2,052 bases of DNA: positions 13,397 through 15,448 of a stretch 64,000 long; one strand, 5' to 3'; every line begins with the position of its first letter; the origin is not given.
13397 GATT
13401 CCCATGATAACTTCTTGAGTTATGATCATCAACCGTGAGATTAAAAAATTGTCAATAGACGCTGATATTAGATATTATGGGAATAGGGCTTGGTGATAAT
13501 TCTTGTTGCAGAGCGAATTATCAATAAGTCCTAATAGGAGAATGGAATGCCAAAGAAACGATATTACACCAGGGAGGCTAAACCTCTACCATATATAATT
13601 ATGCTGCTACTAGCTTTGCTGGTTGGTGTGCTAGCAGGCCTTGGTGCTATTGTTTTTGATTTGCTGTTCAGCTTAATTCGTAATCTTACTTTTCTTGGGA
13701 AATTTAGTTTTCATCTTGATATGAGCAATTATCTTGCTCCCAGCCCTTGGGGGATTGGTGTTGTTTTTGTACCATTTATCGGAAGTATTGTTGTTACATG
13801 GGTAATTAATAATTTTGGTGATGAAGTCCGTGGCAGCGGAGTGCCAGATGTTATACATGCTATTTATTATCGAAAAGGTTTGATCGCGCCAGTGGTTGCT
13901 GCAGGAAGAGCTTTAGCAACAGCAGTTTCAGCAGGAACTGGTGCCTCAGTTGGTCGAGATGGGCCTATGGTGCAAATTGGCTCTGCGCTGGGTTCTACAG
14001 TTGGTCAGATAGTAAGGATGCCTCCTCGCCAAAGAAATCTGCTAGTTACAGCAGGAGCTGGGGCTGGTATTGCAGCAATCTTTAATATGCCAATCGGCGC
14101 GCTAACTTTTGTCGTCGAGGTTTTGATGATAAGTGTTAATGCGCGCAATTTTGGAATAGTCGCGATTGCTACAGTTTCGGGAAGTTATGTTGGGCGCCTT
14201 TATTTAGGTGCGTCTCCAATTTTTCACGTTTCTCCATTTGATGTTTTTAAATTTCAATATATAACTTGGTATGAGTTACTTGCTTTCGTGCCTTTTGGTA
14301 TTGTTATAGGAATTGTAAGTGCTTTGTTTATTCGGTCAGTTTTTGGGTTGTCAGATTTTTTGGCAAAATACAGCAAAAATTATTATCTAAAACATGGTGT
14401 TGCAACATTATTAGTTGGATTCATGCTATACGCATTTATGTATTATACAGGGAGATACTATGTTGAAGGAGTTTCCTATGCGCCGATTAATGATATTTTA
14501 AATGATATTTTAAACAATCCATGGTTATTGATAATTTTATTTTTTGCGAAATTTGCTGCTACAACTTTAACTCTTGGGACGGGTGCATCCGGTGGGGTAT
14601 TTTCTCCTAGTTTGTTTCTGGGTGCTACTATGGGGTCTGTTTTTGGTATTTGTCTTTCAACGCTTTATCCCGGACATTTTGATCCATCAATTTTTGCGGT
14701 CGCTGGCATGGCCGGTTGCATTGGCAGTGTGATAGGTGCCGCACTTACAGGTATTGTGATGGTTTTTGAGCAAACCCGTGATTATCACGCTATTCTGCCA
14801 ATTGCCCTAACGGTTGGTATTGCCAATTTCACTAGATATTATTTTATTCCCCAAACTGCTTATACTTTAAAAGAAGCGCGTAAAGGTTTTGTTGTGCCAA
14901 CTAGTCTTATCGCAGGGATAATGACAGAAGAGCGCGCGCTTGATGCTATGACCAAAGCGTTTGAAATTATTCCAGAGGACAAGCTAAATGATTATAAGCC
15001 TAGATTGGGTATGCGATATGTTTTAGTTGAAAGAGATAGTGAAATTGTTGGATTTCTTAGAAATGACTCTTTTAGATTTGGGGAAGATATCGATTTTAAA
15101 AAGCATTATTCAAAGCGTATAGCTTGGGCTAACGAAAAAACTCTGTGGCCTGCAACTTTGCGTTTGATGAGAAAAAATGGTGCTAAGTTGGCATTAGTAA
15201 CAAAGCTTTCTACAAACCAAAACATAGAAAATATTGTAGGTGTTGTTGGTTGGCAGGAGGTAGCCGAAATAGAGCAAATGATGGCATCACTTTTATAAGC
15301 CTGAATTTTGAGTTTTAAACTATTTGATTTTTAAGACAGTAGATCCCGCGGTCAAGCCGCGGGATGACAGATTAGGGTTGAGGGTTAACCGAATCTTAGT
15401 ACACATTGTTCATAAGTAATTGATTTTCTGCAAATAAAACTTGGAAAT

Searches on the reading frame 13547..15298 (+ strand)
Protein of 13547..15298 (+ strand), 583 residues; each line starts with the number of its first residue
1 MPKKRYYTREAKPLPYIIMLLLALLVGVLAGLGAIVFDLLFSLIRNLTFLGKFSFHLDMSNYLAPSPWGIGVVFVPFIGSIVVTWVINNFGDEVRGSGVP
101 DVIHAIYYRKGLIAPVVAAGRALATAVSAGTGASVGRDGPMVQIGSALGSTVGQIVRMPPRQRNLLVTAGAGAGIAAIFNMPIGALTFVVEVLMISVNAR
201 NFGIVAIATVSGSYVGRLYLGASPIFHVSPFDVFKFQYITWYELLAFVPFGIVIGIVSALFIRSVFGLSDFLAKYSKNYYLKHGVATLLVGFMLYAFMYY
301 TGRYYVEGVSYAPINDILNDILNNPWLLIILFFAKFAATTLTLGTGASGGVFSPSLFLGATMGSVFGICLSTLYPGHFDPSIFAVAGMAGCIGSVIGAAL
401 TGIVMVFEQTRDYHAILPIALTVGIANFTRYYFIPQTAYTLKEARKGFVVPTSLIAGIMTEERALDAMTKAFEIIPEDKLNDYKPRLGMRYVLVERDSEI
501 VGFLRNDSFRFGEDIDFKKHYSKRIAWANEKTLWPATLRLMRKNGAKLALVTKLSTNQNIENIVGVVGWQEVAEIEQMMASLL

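Call 61: search_protein_families(library=pfam, proteins=[window:13547-15298:+], max_evalue=0.00001)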
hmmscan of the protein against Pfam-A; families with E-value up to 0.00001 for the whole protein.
window:13547-15298:+ (583 aa): 1 family
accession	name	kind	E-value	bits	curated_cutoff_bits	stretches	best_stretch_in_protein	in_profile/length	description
PF00654.25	Voltage_CLC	-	9.7e-81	272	24.8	1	80-429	2-344/346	Voltage gated chloride channel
